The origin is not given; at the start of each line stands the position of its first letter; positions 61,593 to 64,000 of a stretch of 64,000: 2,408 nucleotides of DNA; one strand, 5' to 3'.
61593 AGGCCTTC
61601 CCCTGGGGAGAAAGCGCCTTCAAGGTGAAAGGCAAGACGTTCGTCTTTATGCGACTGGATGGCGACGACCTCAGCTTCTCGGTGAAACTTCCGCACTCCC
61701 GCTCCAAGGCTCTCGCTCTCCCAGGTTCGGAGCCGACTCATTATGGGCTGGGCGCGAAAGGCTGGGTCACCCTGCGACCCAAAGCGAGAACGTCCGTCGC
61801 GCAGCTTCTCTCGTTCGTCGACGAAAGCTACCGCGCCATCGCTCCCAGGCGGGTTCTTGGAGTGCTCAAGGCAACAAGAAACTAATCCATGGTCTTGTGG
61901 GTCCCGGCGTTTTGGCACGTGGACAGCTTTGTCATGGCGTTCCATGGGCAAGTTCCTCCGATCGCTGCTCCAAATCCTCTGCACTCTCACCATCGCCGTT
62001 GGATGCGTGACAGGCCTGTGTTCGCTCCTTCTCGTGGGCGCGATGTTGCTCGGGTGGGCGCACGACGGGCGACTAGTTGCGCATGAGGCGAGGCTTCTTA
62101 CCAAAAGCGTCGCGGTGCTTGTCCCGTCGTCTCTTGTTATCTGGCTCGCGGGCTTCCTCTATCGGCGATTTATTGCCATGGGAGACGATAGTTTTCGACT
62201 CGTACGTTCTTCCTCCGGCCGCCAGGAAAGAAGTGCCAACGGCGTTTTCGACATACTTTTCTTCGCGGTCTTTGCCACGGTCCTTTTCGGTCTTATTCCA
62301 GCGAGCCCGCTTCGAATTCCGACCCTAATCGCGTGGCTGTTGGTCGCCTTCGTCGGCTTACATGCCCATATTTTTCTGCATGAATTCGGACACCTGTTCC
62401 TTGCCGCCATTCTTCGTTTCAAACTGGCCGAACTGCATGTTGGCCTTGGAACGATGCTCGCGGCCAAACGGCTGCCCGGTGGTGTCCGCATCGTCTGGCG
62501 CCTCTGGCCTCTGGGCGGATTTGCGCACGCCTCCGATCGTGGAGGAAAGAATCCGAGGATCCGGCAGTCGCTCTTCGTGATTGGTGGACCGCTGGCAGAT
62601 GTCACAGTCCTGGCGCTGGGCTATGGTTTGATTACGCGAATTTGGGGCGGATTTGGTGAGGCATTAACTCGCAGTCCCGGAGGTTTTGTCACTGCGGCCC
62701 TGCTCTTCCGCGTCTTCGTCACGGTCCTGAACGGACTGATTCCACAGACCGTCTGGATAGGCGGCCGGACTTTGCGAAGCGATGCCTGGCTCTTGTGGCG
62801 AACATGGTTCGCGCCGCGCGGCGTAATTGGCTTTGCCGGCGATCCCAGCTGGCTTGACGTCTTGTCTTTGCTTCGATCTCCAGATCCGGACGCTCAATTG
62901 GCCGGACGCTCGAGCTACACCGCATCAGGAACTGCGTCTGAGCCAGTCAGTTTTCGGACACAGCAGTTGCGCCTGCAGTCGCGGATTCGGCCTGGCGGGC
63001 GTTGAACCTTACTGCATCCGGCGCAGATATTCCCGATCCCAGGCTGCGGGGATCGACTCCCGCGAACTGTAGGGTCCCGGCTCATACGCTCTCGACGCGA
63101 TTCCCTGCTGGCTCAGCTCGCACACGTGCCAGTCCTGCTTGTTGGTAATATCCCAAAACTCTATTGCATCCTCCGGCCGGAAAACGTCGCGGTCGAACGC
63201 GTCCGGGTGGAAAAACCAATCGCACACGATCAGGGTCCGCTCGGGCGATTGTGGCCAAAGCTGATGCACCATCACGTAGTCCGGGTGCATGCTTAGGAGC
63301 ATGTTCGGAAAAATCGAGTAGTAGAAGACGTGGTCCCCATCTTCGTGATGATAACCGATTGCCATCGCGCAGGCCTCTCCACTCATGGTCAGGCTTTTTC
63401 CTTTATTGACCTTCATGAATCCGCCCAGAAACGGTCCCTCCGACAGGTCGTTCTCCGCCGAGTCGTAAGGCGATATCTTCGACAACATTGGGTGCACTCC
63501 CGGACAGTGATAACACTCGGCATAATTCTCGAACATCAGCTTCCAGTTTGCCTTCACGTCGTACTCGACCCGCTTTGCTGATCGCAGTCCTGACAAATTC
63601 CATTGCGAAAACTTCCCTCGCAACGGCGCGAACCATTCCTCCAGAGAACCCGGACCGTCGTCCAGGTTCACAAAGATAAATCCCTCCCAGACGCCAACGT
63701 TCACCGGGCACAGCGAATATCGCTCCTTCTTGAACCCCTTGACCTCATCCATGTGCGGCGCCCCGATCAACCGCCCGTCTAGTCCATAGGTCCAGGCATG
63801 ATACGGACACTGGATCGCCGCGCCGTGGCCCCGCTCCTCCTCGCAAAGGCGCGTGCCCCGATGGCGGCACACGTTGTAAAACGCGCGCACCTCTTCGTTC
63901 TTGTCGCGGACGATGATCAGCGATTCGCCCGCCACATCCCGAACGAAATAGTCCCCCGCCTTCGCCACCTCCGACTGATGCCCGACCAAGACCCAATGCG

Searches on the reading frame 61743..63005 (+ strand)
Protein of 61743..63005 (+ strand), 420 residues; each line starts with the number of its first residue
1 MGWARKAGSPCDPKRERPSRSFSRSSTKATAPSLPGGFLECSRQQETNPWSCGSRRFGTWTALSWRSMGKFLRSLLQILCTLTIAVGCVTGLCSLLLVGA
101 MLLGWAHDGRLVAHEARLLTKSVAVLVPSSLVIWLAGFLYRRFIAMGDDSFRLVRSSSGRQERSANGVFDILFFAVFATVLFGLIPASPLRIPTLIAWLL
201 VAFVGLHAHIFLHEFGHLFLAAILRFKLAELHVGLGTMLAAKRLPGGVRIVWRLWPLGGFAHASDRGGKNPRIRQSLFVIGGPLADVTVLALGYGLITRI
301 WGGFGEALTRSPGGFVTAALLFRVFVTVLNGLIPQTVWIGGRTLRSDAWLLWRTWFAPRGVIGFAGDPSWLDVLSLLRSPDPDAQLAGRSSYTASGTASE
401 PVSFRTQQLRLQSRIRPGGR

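Call 60: search_protein_families(library=pfam, proteins=[window:61743-63005:+], max_evalue=0.0001)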
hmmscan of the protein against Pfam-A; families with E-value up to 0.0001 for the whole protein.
window:61743-63005:+ (420 aa): 1 family
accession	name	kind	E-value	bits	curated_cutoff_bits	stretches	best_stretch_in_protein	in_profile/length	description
PF02163.28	Peptidase_M50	-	1.3e-11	44.7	27.2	1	203-309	3-106/221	Peptidase family M50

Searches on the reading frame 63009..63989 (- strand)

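Call 60: search_protein_families(library=pfam, proteins=[window:63009-63989:-], max_evalue=0.0001)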
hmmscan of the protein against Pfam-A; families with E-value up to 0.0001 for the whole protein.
window:63009-63989:- (326 aa): 2 families
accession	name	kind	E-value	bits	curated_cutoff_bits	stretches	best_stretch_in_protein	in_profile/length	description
PF00848.25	Ring_hydroxyl_A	-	1.3e-48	166.1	24.9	1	135-325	4-206/208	Ring hydroxylating alpha subunit (catalytic domain)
PF00355.32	Rieske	-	2.5e-20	72.6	20.3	1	2-86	5-87/88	Rieske [2Fe-2S] domain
